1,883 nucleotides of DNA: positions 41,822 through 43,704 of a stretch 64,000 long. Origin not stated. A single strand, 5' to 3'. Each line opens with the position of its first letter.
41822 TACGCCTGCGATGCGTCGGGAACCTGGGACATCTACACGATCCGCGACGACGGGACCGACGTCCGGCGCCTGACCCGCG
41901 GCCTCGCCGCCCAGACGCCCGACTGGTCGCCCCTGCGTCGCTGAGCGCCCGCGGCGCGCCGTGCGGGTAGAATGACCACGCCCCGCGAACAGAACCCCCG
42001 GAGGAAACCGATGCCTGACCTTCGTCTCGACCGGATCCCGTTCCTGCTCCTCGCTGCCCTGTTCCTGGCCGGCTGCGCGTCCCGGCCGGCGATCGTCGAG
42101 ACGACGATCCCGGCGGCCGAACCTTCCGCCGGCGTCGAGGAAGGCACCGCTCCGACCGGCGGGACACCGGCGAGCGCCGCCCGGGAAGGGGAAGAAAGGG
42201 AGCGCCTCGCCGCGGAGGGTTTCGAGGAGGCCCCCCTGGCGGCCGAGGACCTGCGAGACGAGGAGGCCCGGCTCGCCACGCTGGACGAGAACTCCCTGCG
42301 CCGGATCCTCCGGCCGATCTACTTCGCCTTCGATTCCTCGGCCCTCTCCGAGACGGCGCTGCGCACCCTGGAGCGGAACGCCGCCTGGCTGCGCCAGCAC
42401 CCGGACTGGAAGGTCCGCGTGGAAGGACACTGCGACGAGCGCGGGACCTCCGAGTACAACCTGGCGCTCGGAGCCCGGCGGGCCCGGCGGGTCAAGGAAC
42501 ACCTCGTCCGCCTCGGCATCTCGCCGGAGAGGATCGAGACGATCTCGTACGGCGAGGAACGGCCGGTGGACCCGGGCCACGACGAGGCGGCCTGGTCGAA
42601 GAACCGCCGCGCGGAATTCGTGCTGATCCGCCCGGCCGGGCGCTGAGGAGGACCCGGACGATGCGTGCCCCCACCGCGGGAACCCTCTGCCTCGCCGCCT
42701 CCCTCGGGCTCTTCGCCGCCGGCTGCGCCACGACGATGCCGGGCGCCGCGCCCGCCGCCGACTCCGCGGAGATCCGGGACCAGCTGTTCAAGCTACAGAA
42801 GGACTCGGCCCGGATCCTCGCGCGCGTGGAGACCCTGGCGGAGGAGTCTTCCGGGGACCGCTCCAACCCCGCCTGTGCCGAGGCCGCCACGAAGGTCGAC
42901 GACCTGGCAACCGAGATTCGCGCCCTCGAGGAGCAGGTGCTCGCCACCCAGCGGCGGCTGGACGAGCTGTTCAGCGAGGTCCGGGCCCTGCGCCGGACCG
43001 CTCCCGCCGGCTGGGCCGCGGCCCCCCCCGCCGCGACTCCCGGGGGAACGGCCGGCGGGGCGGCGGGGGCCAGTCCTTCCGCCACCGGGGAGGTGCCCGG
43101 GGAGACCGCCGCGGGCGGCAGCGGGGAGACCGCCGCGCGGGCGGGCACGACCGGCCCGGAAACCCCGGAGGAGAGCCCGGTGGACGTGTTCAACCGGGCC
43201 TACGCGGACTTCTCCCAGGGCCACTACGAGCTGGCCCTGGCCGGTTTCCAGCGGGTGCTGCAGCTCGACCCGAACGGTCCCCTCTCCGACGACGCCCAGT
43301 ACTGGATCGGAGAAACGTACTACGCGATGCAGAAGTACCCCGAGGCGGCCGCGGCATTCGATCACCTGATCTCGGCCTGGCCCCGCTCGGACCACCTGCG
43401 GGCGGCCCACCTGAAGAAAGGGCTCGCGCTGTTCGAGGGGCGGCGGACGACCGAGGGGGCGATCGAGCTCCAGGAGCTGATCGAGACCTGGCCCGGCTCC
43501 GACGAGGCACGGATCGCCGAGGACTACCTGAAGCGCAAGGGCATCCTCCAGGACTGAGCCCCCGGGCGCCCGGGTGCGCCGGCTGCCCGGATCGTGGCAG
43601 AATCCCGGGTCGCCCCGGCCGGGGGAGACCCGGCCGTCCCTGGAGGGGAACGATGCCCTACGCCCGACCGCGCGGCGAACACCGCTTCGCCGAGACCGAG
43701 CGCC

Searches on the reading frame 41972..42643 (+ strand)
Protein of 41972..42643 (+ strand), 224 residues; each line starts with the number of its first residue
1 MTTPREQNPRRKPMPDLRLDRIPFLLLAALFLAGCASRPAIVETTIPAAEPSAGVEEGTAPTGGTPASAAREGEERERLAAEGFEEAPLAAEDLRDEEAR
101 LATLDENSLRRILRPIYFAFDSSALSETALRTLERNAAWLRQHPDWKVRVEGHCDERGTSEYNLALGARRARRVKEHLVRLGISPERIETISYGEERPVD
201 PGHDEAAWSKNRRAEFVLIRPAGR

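Call 26: search_protein_families(library=pfam, proteins=[window:41972-42643:+], max_evalue=0.001)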
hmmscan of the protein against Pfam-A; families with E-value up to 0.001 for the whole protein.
window:41972-42643:+ (224 aa): 1 family
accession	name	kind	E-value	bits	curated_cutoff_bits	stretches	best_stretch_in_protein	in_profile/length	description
PF00691.25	OmpA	-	4.2e-22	78.8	27.2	1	117-212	1-98/98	OmpA family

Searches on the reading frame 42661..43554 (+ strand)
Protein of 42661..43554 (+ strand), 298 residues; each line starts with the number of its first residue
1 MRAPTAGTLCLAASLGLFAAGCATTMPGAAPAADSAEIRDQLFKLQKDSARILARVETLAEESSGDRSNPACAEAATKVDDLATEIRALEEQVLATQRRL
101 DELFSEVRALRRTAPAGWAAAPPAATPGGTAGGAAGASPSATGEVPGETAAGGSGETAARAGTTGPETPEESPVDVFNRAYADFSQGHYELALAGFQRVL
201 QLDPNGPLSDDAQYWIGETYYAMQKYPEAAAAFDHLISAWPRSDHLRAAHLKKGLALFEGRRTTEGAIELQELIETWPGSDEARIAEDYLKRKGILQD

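Call 26: search_protein_families(library=pfam, proteins=[window:42661-43554:+], max_evalue=0.001)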
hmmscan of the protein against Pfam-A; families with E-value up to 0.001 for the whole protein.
window:42661-43554:+ (298 aa): 10 families
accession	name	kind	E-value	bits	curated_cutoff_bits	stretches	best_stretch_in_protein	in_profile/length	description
PF13174.12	TPR_6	-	2.9e-13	49.9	26.3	1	211-243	1-33/33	Tetratricopeptide repeat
PF13432.12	TPR_16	-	7.3e-11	42.7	32.7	2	178-242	2-63/65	Tetratricopeptide repeat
PF07719.23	TPR_2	-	1.7e-09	37.5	27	1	177-205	5-33/34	Tetratricopeptide repeat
PF00515.34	TPR_1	-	1.6e-07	31.3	27.8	0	178-205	6-33/34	Tetratricopeptide repeat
PF13525.12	YfiO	-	3.5e-07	30.6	25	1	170-262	2-94/203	Outer membrane lipoprotein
PF14559.12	TPR_19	-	1.8e-06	28.6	25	1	184-239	2-54/68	Tetratricopeptide repeat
PF13428.12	TPR_14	-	7.3e-06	26.6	23.5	0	211-247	2-38/44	Tetratricopeptide repeat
PF13414.12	TPR_11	-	1.2e-05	25.4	26.8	1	181-223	2-41/42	TPR repeat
PF13424.12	TPR_12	-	0.00028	21.4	30.1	0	178-237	8-72/77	Tetratricopeptide repeat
PF13181.12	TPR_8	-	0.00056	20.3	25.7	0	211-238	2-29/34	Tetratricopeptide repeat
